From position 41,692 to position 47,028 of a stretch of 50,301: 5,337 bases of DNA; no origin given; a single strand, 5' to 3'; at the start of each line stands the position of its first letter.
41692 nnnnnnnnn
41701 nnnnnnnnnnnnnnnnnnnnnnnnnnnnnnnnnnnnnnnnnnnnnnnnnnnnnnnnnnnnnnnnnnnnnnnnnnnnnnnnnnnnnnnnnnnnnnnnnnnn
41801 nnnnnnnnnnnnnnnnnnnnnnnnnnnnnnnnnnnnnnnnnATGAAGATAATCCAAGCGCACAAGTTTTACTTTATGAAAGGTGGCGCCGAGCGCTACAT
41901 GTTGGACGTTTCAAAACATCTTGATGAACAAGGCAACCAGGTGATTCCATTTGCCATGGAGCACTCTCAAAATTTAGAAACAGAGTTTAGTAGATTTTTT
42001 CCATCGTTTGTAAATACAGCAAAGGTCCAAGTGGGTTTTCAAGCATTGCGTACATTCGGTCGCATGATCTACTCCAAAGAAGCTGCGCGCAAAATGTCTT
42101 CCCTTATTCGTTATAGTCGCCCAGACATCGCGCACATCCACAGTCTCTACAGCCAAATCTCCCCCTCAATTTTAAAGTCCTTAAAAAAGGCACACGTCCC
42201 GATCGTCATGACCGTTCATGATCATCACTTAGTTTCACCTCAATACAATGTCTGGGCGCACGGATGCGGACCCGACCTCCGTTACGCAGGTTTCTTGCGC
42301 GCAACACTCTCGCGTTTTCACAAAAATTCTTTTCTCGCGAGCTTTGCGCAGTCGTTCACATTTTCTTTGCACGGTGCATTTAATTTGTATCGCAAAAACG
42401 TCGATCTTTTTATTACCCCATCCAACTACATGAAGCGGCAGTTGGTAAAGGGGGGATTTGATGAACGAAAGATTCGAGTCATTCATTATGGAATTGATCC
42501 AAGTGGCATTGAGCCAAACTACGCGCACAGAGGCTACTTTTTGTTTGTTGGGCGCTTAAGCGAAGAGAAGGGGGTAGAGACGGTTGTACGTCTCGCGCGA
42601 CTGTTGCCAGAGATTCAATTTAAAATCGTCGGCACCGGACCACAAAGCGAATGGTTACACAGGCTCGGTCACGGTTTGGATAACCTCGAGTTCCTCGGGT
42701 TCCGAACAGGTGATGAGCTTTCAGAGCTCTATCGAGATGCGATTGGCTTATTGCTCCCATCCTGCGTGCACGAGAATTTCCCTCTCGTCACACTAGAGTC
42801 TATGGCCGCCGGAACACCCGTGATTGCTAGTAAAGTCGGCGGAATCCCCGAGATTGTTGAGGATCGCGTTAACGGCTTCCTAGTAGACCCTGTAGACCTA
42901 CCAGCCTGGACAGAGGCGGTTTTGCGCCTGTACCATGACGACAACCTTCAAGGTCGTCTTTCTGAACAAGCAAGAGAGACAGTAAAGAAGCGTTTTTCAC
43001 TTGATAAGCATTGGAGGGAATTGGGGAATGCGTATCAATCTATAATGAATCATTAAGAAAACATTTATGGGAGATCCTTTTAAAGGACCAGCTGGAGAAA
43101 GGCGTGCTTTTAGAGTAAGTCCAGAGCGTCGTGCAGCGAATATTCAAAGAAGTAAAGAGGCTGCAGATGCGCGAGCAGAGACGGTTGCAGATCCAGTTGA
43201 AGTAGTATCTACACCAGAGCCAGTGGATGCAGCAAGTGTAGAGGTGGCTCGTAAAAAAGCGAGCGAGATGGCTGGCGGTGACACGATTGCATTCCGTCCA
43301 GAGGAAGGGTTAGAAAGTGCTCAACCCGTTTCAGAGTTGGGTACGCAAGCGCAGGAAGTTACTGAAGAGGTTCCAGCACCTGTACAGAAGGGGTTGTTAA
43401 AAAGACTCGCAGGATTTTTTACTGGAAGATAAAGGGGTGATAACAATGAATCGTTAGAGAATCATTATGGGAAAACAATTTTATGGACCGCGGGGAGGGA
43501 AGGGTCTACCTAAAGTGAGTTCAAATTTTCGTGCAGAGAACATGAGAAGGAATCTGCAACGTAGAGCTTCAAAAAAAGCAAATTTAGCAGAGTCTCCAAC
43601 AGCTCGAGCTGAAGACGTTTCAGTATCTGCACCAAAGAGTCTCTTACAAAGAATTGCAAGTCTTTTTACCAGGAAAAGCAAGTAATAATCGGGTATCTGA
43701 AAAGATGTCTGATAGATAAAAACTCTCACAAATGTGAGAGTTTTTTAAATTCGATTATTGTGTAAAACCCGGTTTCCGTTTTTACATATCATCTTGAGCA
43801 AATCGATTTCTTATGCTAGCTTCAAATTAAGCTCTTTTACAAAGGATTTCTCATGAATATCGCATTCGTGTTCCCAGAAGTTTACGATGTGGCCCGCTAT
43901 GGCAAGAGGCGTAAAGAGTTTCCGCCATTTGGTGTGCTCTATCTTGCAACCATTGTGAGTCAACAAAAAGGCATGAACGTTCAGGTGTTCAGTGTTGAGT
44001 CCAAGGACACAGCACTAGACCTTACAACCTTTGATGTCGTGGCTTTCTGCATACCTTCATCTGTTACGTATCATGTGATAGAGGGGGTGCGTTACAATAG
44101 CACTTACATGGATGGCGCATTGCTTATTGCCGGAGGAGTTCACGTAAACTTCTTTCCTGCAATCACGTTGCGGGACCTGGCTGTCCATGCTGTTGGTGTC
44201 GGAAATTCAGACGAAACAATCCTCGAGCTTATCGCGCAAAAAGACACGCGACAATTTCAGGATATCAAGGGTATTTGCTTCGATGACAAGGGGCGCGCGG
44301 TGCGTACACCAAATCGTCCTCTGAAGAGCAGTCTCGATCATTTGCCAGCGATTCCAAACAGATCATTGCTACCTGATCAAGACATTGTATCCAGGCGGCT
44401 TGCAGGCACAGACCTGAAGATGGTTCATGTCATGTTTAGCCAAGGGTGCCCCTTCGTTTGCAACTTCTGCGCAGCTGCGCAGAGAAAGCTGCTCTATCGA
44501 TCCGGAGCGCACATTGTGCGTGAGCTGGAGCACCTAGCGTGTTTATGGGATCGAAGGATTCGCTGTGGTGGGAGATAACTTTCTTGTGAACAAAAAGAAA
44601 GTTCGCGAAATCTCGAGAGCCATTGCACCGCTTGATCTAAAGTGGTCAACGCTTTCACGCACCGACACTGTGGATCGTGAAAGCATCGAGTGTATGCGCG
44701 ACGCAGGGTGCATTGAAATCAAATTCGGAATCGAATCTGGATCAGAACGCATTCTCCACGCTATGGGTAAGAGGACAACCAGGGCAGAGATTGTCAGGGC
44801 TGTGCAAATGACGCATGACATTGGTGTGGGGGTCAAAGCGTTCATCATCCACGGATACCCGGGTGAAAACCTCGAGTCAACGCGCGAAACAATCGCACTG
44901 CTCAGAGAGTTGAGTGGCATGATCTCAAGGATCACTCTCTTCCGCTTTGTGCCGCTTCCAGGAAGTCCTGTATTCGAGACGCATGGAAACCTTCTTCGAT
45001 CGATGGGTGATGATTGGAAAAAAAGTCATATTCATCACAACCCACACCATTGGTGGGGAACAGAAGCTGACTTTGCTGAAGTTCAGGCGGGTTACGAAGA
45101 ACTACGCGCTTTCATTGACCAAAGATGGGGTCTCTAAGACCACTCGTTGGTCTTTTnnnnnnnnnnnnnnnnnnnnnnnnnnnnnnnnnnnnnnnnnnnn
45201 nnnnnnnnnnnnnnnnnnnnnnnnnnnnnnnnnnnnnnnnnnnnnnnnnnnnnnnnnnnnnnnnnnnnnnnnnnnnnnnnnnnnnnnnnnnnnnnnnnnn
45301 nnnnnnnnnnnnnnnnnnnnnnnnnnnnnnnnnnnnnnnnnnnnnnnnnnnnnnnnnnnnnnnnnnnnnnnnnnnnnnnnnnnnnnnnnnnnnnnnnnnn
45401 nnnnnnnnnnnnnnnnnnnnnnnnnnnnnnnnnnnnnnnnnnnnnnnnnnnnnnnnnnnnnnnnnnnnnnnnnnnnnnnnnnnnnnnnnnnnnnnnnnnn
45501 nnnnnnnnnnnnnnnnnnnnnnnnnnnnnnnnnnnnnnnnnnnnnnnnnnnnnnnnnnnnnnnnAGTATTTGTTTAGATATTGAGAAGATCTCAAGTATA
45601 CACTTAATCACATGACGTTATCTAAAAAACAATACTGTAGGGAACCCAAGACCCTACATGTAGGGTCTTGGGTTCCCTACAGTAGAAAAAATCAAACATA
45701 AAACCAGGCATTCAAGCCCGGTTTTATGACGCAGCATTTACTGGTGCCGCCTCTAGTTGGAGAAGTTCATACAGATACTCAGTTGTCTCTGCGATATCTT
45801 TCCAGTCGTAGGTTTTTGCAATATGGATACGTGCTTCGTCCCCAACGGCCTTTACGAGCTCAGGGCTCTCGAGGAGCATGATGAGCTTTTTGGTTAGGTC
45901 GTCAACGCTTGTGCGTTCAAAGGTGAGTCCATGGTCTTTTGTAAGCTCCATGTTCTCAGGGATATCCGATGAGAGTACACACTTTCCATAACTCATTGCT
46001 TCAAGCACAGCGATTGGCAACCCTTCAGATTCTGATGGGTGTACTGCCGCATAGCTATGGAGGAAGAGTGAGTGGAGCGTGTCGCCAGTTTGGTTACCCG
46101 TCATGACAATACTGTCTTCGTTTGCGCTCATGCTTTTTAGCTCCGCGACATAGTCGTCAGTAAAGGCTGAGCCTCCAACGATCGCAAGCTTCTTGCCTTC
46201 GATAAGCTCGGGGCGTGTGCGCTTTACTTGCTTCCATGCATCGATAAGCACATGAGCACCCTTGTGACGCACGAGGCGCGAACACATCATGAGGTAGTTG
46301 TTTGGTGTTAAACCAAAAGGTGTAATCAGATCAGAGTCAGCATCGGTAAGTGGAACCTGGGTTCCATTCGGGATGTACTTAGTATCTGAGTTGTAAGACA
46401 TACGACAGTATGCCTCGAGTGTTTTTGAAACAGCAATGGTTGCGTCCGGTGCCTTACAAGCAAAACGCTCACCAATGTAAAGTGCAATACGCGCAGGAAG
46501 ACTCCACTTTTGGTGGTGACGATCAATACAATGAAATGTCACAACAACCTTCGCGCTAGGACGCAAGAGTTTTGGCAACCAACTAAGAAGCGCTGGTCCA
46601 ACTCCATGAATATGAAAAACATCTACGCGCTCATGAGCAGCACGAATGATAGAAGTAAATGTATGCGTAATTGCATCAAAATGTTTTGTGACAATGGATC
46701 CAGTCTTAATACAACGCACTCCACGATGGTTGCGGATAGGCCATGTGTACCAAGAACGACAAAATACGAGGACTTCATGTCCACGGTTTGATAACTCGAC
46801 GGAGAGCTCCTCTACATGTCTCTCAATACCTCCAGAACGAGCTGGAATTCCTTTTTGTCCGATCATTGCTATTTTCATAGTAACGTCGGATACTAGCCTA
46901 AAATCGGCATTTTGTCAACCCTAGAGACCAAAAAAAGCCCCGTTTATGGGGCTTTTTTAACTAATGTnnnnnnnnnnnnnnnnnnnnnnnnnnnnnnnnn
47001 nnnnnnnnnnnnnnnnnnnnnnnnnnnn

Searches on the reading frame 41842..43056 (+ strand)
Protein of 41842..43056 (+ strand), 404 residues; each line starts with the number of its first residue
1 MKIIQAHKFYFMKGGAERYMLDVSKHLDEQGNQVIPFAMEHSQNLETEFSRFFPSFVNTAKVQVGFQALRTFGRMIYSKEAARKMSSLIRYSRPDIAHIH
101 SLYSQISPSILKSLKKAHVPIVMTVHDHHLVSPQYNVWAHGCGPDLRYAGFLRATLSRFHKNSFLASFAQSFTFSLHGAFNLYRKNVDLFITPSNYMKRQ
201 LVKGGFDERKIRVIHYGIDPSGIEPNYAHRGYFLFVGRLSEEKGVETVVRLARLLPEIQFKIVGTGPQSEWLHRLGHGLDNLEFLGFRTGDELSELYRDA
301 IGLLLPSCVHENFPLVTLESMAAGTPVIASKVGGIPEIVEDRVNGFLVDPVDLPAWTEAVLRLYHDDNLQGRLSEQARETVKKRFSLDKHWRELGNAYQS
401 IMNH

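Call 14: search_protein_families(library=pfam, proteins=[window:41842-43056:+], max_evalue=0.001)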
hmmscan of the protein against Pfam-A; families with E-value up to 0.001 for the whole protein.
window:41842-43056:+ (404 aa): 7 families
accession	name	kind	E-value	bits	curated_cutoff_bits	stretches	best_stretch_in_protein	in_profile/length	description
PF00534.26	Glycos_transf_1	-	3.1e-35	121.7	26.4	1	230-379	15-171/172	Glycosyl transferases group 1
PF13692.12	Glyco_trans_1_4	-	3.1e-32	112.2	27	1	232-366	3-142/142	Glycosyl transferases group 1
PF13439.12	Glyco_transf_4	-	1.2e-24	87.7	28.5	1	14-220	2-168/170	Glycosyltransferase Family 4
PF13579.12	Glyco_trans_4_4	-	1e-10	42.6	29.7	1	14-217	1-158/158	Glycosyl transferase 4-like domain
PF13524.12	Glyco_trans_1_2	-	1.8e-07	31.6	25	1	251-394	8-142/144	Glycosyl transferase-like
PF20706.3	GT4-conflict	-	7.6e-07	28.9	26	1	203-349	166-334/385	Family 4 Glycosyltransferase in conflict systems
PF06925.17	MGDG_synth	-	9.7e-05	23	25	0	77-135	73-133/169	Monogalactosyldiacylglycerol (MGDG) synthase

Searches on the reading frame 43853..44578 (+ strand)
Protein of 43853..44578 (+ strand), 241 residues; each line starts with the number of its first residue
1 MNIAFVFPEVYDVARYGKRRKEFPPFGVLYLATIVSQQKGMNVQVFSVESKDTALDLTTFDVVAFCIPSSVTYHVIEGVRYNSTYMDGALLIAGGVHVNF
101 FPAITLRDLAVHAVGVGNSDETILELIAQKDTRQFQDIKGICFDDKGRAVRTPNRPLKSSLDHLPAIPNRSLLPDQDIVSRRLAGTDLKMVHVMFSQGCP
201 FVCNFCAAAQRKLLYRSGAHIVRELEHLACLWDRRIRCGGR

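Call 14: search_protein_families(library=pfam, proteins=[window:43853-44578:+], max_evalue=0.001)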
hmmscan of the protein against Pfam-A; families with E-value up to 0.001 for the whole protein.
window:43853-44578:+ (241 aa): 1 family
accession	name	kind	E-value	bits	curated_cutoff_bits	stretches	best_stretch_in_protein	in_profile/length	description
PF02310.24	B12-binding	-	5.4e-07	29.9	32.1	1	18-126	7-120/121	B12 binding domain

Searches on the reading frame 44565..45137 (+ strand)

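Call 14: search_protein_families(library=pfam, proteins=[window:44565-45137:+], max_evalue=0.001)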
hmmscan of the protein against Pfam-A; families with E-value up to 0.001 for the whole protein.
window:44565-45137:+ (190 aa): 1 family
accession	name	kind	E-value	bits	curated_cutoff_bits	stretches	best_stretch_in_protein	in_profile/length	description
PF04055.27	Radical_SAM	-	2.2e-12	47.9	29.5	1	2-113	52-166/166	Radical SAM superfamily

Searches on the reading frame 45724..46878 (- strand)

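Call 14: search_protein_families(library=pfam, proteins=[window:45724-46878:-], max_evalue=0.001)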
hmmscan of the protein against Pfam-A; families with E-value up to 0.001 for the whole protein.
window:45724-46878:- (384 aa): 7 families
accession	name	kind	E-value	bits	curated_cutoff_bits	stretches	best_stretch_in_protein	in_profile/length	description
PF00534.26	Glycos_transf_1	-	7.1e-27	94.5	26.4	1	193-350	15-170/172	Glycosyl transferases group 1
PF13439.12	Glyco_transf_4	-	1e-22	81.4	28.5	1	16-172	2-165/170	Glycosyltransferase Family 4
PF13692.12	Glyco_trans_1_4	-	1.3e-21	77.8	27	1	195-337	3-141/142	Glycosyl transferases group 1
PF13579.12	Glyco_trans_4_4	-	1.2e-17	65.1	29.7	1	16-172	1-158/158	Glycosyl transferase 4-like domain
PF09314.17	DUF1972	-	6.6e-10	39.3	25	1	3-173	4-185/186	Domain of unknown function (DUF1972)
PF13524.12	Glyco_trans_1_2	-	6.2e-06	26.7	25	1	260-365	32-141/144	Glycosyl transferase-like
PF20706.3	GT4-conflict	-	3e-05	23.6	26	1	103-304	101-311/385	Family 4 Glycosyltransferase in conflict systems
